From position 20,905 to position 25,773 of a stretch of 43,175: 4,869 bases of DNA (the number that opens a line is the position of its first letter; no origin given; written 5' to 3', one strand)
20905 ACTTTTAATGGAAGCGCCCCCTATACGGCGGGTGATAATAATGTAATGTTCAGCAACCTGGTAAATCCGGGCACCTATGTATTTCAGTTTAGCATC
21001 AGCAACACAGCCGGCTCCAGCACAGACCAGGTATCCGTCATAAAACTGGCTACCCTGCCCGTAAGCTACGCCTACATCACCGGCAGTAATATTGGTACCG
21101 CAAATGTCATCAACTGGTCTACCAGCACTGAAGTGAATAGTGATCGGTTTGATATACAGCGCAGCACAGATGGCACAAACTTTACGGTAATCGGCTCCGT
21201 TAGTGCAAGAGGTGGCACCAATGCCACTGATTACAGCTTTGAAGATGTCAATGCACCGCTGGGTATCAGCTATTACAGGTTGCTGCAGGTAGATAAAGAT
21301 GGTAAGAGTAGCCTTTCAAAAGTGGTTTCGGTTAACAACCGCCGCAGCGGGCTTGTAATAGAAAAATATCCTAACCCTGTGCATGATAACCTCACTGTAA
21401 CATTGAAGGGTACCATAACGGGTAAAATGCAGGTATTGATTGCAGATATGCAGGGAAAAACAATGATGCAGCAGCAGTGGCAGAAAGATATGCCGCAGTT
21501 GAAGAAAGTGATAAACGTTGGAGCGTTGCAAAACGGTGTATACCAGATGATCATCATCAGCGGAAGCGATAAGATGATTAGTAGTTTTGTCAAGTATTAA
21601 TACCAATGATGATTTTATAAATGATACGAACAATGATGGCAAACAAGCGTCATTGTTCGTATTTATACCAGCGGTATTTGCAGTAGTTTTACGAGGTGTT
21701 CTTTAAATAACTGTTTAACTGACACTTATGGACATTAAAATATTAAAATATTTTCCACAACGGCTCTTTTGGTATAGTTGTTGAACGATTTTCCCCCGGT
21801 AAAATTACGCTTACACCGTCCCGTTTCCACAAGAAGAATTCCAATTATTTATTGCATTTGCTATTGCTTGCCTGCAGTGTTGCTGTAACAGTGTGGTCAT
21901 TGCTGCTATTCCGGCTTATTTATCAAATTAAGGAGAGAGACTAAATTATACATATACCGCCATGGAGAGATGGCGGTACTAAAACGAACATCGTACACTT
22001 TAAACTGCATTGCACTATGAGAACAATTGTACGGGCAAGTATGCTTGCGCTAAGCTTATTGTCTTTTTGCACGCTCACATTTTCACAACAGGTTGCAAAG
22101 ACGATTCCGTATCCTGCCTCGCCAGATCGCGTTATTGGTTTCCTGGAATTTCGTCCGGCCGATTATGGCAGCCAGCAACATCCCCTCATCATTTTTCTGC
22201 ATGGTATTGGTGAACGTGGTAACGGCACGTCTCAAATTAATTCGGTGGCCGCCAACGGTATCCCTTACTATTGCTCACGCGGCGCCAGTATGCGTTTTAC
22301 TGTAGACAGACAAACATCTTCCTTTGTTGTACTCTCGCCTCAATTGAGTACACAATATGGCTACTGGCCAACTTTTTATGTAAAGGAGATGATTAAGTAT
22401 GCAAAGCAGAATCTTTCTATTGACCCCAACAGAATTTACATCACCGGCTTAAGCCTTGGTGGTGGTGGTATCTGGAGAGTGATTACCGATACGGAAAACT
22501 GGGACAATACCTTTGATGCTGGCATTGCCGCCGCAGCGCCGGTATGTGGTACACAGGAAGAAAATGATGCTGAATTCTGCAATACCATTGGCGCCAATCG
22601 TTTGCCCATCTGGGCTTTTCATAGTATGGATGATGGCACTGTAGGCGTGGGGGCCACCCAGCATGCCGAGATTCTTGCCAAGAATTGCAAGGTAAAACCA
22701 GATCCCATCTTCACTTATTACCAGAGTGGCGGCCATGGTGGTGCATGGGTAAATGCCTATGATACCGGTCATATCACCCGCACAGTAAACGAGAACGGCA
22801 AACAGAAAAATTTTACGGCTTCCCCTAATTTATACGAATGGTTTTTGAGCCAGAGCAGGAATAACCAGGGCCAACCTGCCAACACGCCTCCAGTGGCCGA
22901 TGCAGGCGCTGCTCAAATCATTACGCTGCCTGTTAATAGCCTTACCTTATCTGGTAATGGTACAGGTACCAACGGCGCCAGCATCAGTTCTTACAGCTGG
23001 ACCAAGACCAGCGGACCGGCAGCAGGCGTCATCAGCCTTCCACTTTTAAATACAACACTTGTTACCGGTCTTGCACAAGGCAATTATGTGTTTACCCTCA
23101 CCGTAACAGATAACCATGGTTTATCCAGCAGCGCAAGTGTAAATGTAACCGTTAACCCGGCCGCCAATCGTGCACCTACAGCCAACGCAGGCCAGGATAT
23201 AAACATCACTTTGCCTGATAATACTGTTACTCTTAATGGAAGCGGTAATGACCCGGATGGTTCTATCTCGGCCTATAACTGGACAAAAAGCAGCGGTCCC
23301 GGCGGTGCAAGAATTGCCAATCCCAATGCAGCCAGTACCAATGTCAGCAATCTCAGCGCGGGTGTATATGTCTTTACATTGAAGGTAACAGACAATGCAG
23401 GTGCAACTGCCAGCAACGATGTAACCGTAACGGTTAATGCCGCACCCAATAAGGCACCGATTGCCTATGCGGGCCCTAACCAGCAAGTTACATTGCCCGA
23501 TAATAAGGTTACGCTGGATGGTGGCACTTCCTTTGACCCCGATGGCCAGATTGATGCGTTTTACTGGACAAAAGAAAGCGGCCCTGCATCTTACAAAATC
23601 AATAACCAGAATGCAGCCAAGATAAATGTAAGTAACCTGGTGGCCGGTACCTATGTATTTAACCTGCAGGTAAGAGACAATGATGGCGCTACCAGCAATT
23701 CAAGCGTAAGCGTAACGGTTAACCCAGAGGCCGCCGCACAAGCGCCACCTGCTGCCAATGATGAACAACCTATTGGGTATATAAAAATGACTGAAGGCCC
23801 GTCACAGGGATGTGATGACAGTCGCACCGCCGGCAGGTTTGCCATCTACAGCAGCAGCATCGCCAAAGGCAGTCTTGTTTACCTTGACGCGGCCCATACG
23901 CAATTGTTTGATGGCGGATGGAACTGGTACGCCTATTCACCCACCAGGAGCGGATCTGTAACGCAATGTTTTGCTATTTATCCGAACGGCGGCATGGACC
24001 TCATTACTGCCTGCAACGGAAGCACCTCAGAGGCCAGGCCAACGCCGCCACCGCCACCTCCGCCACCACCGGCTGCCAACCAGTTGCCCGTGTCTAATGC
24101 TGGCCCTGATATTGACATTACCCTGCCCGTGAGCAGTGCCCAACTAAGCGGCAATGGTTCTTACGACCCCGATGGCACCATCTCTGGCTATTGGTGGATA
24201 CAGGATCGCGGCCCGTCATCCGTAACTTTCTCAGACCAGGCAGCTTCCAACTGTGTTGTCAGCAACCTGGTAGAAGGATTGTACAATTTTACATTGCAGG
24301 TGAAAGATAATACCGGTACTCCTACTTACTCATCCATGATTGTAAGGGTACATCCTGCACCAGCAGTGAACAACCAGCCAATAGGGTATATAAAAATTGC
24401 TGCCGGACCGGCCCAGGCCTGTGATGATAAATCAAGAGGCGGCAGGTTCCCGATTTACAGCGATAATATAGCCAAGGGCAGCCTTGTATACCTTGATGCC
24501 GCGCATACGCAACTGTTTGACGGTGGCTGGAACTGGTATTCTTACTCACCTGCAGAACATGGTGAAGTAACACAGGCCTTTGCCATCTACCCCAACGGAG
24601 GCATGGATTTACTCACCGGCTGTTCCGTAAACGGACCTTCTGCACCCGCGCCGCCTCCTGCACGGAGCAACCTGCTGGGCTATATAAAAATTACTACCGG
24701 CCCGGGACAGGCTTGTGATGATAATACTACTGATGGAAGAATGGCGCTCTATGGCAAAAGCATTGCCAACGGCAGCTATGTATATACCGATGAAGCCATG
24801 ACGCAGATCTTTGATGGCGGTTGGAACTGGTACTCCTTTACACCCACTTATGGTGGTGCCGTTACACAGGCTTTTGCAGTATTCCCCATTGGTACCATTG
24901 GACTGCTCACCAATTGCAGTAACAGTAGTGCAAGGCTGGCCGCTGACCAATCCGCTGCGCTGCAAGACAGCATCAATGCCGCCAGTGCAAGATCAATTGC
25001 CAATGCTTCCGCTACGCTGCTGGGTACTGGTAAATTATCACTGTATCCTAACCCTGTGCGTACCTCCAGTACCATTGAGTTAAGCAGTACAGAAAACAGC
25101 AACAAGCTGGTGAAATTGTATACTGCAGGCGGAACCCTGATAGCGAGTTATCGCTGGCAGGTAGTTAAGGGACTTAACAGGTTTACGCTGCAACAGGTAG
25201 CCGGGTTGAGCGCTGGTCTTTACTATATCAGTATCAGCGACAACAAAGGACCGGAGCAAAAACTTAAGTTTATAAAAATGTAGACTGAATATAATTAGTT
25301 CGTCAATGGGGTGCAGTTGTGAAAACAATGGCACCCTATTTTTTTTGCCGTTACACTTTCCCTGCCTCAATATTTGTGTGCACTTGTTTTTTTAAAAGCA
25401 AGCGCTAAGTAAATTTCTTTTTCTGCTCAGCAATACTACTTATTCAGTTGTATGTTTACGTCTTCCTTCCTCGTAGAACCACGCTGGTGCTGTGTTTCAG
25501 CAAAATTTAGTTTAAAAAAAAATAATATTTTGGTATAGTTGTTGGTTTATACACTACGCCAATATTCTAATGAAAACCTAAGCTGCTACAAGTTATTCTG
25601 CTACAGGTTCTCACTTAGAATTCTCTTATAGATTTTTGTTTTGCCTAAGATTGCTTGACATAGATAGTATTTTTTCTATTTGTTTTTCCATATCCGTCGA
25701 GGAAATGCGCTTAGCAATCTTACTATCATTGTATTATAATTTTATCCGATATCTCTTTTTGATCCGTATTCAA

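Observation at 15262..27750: Tandem array of four paralogous T9SS cargo genes: esterase-like head, PKD stalk, type A CTD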

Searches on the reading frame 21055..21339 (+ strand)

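Call 41: search_protein_families(library=pfam, proteins=[window:21055-21339:+], max_evalue=10)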
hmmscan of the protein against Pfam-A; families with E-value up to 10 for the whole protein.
seq(95 aa): 2 families
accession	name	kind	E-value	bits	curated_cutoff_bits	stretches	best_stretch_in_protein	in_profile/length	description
PF22633.2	F5_F8_type_C_2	-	0.0021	19.1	27.8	1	18-67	36-86/91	NedA-like, galactose-binding domain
PF18708.6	MapZ_C2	-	0.063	14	27.6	1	38-83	21-66/94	MapZ extracellular C-terminal domain 2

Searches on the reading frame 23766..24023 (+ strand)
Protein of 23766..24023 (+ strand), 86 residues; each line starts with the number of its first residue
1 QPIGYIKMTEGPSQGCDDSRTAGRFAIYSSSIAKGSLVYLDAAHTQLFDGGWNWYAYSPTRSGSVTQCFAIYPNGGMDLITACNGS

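Call 41: search_protein_families(library=pfam, proteins=[window:23766-24023:+], max_evalue=10)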
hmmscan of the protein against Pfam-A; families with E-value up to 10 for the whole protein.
seq(86 aa): 0 families

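Call 44: find_homologous_proteins(query=A4, max_evalue=0.001)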
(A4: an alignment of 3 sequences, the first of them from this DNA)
Query A4 (3 sequences): 5 candidates shared short words with the query, none scored E <= 0.001.
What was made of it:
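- Tried and rejected: Nothing was found (call 44).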

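Call 53: search_protein_representatives(alignment_id=A4)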
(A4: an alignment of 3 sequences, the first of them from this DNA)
Query: 3 sequences, 86 profile positions. Proteins with E-value up to 0.001 (for the whole library): 24; up to 1e-10: 14; up to 1e-30: 10. The best 24 are listed.
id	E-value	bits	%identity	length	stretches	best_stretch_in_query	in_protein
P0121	5.2e-92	318.2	-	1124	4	3-83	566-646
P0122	4.1e-85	296.0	-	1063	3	1-86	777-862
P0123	3.4e-70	248.2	-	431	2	1-86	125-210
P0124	6.9e-58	208.8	-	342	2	1-86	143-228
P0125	1.6e-46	172.4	-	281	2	1-84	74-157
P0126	2.5e-36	139.7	-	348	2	1-84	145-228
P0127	2.9e-35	136.3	-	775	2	2-85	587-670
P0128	6.0e-33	128.9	-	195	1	8-85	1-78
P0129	2.0e-32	127.2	-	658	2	2-84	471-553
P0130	2.4e-31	123.7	-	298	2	1-85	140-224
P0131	3.8e-27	110.3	-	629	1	1-84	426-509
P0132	2.9e-24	101.1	-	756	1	1-85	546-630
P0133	6.3e-21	90.4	-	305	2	2-85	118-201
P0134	2.7e-12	62.7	-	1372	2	4-86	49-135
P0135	4.9e-09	52.2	-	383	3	3-75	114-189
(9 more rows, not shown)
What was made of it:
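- Tried and rejected: The exhaustive HMMER search was needed (call 53).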

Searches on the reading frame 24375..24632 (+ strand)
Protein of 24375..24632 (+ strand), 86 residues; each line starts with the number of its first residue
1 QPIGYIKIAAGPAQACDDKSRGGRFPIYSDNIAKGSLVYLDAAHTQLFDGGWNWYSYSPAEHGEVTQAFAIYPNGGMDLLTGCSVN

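Call 41: search_protein_families(library=pfam, proteins=[window:24375-24632:+], max_evalue=10)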
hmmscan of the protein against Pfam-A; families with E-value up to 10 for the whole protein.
seq(86 aa): 0 families

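Call 63: predict_structure(alignment_id=A5)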
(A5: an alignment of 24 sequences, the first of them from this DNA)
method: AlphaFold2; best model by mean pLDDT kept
length: 86 residues; sequences in the alignment: 24
mean_pLDDT: 94.7   pTM: 0.84
mean pLDDT of the five models: 94.7, 94.3, 93.9, 93.6, 93.6
residues with pLDDT >= 90: 80; 70-90: 4; 50-70: 1; < 50: 1
segments of 3 or more residues with pLDDT < 50: none
pLDDT, mean of each block of 10 residues (from residue 1): 96 93 95 97 97 97 95 97 79
secondary structure, 60 per line:
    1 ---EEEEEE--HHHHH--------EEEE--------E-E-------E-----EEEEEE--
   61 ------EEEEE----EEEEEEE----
elements in order: E4-9 H12-16 E25-28 E53-58 E67-71 E76-82

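Call 67: fold_search(model_id=the predicted structure, library=pdb)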
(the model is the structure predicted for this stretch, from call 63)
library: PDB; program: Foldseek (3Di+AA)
matches with E <= 10: 292; with E <= 0.001: 0
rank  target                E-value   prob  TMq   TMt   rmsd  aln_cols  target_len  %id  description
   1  7fjo_C                1.4e+00  0.01  0.17  0.03  15.6       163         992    9  Cryo-EM structure of South African (B.1.351) SARS-CoV-2 spike glycoprotein in complex with three T6 Fab (released 2022-04-13)
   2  8hhy_C                1.6e+00  0.03  0.22  0.03  14.4       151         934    9  SARS-CoV-2 Delta Spike in complex with IS-9A (released 2023-02-01)
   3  6ybp_J                1.8e+00  0.06  0.26  0.09  13.1        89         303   17  Propionyl-CoA carboxylase of Methylorubrum extorquens with bound CoA (released 2020-10-28)
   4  7jwb_B                2.1e+00  0.01  0.16  0.03  16.8       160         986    8  SARS CoV2 Spike ectodomain with engineered trimerized VH binder (released 2020-10-07)
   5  7z9r_A                2.2e+00  0.01  0.18  0.03  15.7       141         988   10  CRYO-EM STRUCTURE OF SARS-COV-2 SPIKE : H11-H4 Q98R H100E nanobody complex in 2Up1Down conformation (released 2022-07-13)
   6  4v2y_A                2.5e+00  0.04  0.22  0.19  10.5        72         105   18  Cereblon isoform 4 from Magnetospirillum gryphiswaldense in complex with Thalidomide (released 2014-12-17)
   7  7v20_B                2.5e+00  0.02  0.20  0.03  15.4       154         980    7  CryoEM structure of del68-76/del679-688 prefusion-stabilized spike (released 2022-08-10)
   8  2j8x_D                2.6e+00  0.03  0.21  0.22   9.9        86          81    9  Epstein-Barr virus uracil-DNA glycosylase in complex with Ugi from PBS-2 (released 2006-12-13)
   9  9uje_C                2.6e+00  0.02  0.21  0.04  14.2       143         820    9  Cryo-EM structure of SARS-CoV2 KP.3.1.1 spike protein (released 2026-03-25)
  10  7e3k_A                2.6e+00  0.02  0.20  0.03  14.1       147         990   10  Ultrapotent SARS-CoV-2 neutralizing antibodies with protective efficacy against newly emerged mutational variants (released 2021-09-15)
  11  7jwb_A                2.6e+00  0.02  0.21  0.03  14.7       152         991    8  SARS CoV2 Spike ectodomain with engineered trimerized VH binder (released 2020-10-07)
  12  9c39_K                2.8e+00  0.06  0.28  0.24  10.7        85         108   12  Bacteriophage Sf14 neck C6 reconstruction (released 2025-02-05)
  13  6in9_B                2.8e+00  0.05  0.24  0.10   9.4        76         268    9  Crystal structure of MucB in complex with MucA(peri) (released 2019-07-24)
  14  8csa_A                2.8e+00  0.02  0.22  0.03  14.9       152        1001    8  Triple mutant (K417N-E484K-N501Y) SARS-CoV-2 spike protein in the 3-RBD-Down conformation (S-GSAS-D614G-K417N-E484K-N5 (released 2022-07-20)
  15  7k8t_A                2.8e+00  0.02  0.21  0.03  15.4       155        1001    9  Structure of the SARS-CoV-2 S 6P trimer in complex with the human neutralizing antibody Fab fragment, C002 (State 2) (released 2020-10-21)
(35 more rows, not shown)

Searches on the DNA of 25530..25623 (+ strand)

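Call 84: build_rna_model(alignment_id=A8)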
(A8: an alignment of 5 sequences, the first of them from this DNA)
Model R1 built from alignment A8 (5 sequences, 96 columns); structure: RNAalifold consensus.
model positions 94; base pairs 25; branch points 1; effective number of sequences 1.25; information 0.608 bits per position. Calibrated on 0.2 Mb of random sequence (short: E-values are rough).
structure used (alignment columns):
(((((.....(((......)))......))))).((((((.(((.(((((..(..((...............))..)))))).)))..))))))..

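Call 85: search_with_rna_model(model_id=R1, sources=[window, L001, L002, L003, L004, L005, L006, L007, L008, L009, L010, L011, L012, L013, L014, L015, L016, L017, L018, L019, L020, L021, L022, L023, L024, L025, L026, L027, L028, L029, L030, L031, L032, L033, L034, L035, L036, L037, L038, L039, L152, L160, L199, L201], max_evalue=1, show_alignments=0)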
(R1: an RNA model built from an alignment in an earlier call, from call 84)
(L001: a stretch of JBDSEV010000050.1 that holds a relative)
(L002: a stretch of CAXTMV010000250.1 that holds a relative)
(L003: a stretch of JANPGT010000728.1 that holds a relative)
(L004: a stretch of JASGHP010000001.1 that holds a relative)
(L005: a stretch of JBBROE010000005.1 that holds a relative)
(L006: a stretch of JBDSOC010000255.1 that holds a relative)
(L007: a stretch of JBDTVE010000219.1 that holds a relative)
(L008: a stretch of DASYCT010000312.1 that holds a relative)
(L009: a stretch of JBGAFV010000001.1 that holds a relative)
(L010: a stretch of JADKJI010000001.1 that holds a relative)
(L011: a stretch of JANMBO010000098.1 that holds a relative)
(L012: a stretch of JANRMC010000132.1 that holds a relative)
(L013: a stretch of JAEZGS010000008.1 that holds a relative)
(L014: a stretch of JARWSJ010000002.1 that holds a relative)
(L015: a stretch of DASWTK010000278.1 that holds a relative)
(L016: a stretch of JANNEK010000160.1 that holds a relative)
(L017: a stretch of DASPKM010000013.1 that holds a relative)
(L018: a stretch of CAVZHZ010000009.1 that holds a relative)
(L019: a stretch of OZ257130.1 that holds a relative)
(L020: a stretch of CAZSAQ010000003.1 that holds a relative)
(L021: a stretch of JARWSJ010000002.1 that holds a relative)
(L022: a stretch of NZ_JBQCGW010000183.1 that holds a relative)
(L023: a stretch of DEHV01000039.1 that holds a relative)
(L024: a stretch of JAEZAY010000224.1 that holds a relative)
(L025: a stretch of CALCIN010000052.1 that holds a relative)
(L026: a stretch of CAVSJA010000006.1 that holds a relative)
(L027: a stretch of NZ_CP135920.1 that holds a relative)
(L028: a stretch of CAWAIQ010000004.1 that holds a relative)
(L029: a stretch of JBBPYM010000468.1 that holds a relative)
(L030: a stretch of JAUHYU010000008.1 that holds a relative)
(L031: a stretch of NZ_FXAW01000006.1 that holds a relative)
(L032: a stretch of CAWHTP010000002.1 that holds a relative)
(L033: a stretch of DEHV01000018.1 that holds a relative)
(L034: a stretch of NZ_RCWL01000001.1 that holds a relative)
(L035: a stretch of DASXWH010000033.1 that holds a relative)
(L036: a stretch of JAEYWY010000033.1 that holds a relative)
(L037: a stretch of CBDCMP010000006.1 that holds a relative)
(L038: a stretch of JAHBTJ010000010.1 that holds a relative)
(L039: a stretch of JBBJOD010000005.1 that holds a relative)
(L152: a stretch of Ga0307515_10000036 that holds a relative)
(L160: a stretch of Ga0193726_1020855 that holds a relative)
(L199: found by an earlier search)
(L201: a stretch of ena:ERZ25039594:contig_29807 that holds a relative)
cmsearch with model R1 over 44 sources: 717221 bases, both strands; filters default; matches with E-value up to 1: 6.
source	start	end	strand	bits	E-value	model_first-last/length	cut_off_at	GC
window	25530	25623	+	110.3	3.2e-23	1-94/94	no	0.35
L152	1850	1944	-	107.7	1.4e-22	1-94/94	no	0.34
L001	9671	9764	+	107.3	1.6e-22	1-94/94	no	0.37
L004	13045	13140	+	99.9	9.9e-21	1-94/94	no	0.34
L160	2765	2857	-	99.5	1.3e-20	1-94/94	no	0.37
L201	9738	9830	+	90.2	2.3e-18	1-94/94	no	0.34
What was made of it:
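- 25530..25623 (+): Conserved P4-type leader element: the motif plus a ~60-nt predicted stem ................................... Covariance model R1 finds it only upstream of P4-type orthologues, six hits including the untrained L201 (call 85).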
